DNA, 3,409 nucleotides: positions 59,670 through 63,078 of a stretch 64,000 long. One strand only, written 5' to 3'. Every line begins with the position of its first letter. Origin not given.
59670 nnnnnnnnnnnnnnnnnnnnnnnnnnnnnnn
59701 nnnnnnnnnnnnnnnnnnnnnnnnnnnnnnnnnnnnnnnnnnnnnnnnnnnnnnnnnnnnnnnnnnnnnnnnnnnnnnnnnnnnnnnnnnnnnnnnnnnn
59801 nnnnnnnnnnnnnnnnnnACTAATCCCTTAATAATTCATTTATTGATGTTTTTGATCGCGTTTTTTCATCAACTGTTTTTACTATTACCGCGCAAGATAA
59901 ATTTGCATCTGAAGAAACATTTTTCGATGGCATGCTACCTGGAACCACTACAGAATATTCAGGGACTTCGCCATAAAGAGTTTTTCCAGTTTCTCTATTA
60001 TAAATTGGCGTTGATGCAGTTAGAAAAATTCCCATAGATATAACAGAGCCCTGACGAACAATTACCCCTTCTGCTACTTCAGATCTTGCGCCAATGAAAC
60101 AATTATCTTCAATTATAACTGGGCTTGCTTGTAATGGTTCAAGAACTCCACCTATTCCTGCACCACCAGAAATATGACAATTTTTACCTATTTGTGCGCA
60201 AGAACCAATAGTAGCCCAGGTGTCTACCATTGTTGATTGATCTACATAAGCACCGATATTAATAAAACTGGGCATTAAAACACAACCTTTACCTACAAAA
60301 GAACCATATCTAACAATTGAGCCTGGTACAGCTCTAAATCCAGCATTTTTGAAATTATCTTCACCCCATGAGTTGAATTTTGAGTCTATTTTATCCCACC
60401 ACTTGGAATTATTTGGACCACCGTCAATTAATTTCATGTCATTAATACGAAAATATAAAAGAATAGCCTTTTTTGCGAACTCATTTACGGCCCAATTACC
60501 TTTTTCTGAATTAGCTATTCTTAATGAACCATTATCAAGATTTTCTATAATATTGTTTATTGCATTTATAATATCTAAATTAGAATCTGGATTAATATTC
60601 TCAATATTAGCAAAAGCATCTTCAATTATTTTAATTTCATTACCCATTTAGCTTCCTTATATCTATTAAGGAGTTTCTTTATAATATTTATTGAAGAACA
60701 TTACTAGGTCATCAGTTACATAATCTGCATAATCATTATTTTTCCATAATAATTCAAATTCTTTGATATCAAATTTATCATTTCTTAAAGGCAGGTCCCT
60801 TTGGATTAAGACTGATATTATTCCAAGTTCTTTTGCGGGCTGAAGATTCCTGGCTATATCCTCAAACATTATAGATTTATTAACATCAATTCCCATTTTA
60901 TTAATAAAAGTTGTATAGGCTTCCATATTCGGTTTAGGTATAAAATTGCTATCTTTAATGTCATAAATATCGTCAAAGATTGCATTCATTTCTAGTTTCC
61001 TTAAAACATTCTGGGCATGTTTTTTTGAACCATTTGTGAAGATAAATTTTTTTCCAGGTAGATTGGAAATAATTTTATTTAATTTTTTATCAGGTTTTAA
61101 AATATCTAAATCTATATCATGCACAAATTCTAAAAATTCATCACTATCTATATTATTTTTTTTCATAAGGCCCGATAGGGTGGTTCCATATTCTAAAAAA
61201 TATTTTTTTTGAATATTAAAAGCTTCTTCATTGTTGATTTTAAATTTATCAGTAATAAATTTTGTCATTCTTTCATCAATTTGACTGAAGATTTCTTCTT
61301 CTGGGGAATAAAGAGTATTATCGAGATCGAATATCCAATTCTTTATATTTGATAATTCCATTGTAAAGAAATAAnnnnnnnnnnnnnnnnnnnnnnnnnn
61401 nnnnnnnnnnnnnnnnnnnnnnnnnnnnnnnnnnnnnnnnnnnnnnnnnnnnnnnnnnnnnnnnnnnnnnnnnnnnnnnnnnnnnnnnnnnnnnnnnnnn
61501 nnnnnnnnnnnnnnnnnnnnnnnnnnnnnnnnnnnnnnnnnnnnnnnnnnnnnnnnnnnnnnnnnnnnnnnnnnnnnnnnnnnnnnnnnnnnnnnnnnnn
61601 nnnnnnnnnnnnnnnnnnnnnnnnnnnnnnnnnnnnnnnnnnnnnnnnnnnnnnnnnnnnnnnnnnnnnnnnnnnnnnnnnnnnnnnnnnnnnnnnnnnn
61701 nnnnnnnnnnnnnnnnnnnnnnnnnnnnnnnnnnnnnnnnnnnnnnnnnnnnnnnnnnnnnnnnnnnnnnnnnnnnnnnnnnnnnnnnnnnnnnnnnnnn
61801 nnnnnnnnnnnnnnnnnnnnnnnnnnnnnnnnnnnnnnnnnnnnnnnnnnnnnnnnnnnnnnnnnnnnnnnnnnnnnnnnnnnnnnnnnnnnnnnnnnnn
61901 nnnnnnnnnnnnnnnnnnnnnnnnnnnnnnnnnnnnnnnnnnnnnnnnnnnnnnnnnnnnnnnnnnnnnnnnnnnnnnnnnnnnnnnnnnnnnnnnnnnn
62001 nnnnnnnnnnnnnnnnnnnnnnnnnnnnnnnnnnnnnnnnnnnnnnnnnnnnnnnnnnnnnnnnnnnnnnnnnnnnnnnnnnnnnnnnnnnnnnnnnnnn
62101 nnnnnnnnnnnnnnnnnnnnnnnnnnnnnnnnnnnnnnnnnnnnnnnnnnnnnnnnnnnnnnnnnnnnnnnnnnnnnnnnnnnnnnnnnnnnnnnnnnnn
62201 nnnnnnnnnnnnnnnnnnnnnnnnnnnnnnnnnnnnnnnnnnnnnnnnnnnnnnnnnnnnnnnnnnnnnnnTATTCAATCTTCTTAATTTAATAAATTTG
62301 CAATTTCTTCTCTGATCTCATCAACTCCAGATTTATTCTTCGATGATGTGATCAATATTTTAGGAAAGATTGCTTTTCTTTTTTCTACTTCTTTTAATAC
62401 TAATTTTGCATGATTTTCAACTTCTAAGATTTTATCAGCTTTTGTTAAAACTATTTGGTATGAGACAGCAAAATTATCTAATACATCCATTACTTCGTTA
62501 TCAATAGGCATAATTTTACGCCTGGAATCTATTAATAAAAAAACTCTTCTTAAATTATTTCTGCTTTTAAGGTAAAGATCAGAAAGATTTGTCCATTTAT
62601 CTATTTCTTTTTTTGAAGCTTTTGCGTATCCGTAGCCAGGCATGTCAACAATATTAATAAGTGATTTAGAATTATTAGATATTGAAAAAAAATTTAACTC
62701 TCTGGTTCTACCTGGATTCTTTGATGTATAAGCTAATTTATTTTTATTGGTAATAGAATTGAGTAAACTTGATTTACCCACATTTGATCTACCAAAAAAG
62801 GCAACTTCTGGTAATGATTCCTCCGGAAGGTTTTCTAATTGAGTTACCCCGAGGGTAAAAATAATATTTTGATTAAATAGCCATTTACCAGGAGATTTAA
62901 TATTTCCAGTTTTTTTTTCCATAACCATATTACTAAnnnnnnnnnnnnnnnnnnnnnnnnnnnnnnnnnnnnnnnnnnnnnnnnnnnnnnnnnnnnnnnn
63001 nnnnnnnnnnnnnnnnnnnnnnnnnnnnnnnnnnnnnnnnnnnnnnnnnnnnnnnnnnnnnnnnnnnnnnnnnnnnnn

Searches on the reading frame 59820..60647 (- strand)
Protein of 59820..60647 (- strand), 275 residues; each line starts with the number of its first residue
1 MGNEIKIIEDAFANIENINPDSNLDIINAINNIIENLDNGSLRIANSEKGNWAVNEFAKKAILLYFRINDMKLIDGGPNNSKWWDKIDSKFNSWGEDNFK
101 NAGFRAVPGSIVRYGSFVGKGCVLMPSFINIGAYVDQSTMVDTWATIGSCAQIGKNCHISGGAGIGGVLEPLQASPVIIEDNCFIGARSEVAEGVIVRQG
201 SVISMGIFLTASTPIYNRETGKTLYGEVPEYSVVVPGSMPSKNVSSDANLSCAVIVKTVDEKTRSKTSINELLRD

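Call 13: search_protein_families(library=pfam, proteins=[window:59820-60647:-])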
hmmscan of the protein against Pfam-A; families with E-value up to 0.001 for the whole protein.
window:59820-60647:- (275 aa): 4 families
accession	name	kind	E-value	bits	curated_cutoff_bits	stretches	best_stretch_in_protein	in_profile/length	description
PF14805.11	THDPS_N_2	-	1.2e-19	70.7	25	1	6-68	4-67/67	Tetrahydrodipicolinate N-succinyltransferase N-terminal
PF14602.12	Hexapep_2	-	5.2e-14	52.1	27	1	176-211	1-34/34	Hexapeptide repeat of succinyl-transferase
PF00132.30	Hexapep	-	5.6e-11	42.1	27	2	134-167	3-36/36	Bacterial transferase hexapeptide (six repeats)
PF25084.1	LbH_EIF2B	-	0.00067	20.1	54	0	134-211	23-95/105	EIF2B subunit epsilon LbH domain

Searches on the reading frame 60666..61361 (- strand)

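Call 13: search_protein_families(library=pfam, proteins=[window:60666-61361:-])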
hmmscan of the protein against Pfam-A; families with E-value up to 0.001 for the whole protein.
window:60666-61361:- (231 aa): 4 families
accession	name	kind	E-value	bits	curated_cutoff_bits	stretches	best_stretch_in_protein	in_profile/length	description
PF00702.32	Hydrolase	-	8.1e-15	56.1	26.4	1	10-180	5-191/191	haloacid dehalogenase-like hydrolase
PF13419.12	HAD_2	-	5.8e-12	46.5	23.8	1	10-184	2-176/178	Haloacid dehalogenase-like hydrolase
PF03031.24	NIF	-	0.00012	22.2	21.8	0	106-181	57-129/160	NLI interacting factor-like phosphatase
PF12689.13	Acid_PPase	-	0.00014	22.2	27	0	115-190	75-154/169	Acid Phosphatase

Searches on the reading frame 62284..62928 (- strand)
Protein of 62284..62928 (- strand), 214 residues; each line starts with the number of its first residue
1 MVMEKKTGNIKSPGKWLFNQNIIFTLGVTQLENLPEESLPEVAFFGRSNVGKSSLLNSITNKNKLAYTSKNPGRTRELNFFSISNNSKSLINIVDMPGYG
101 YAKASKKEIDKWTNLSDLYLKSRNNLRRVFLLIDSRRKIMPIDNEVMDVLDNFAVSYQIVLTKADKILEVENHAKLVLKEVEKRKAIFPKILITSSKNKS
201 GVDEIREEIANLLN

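Call 24: find_encoding_contigs(protein=window:62284-62928:-, flank=10000, max_places=3)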
Protein window:62284-62928:- (214 aa): 22 contigs read that carry it; 3 places shown.
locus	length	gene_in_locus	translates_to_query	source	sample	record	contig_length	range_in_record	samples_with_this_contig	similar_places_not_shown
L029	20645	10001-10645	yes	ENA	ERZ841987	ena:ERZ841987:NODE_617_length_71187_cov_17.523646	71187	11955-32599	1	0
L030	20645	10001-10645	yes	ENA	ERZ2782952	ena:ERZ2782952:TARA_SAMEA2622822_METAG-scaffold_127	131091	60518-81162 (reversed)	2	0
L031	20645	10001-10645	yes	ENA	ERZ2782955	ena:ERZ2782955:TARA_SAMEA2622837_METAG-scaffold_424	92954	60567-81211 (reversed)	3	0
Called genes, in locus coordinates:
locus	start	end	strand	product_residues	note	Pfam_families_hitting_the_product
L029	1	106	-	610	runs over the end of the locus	PF01558:POR, PF01855:POR_N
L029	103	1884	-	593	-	PF13187:Fer4_9 (faint), PF13237:Fer4_10 (faint), PF14691:Fer4_20, PF07992:Pyr_redox_2, PF13738:Pyr_redox_3, PF12838:Fer4_7, PF13183:Fer4_8 (weak), PF00037:Fer4 (weak), +1 more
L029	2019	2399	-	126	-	PF07858:LEH, PF07366:SnoaL, PF12680:SnoaL_2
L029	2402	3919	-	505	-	PF00501:AMP-binding, PF13193:AMP-binding_C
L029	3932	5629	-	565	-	PF01019:G_glu_transpept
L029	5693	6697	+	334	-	PF03576:Peptidase_S58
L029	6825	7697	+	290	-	PF02646:RmuC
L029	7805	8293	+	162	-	PF00825:Ribonuclease_P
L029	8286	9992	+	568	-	PF14849:YidC_periplas, PF02096:60KD_IMP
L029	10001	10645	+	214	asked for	PF03193:RsgA_GTPase (faint), PF00009:GTP_EFTU (faint), PF01926:MMR_HSR1, PF02421:FeoB_N (weak), PF04548:AIG1 (weak)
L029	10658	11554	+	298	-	PF00696:AA_kinase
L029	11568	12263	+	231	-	PF00702:Hydrolase, PF13419:HAD_2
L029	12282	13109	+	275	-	PF14805:THDPS_N_2, PF00132:Hexapep (weak), PF14602:Hexapep_2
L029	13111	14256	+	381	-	PF01546:Peptidase_M20, PF07687:M20_dimer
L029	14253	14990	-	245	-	PF01416:PseudoU_synth_1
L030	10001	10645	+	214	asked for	PF03193:RsgA_GTPase (faint), PF00009:GTP_EFTU (faint), PF01926:MMR_HSR1, PF02421:FeoB_N (weak), PF04548:AIG1 (weak)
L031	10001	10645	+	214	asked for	PF03193:RsgA_GTPase (faint), PF00009:GTP_EFTU (faint), PF01926:MMR_HSR1, PF02421:FeoB_N (weak), PF04548:AIG1 (weak)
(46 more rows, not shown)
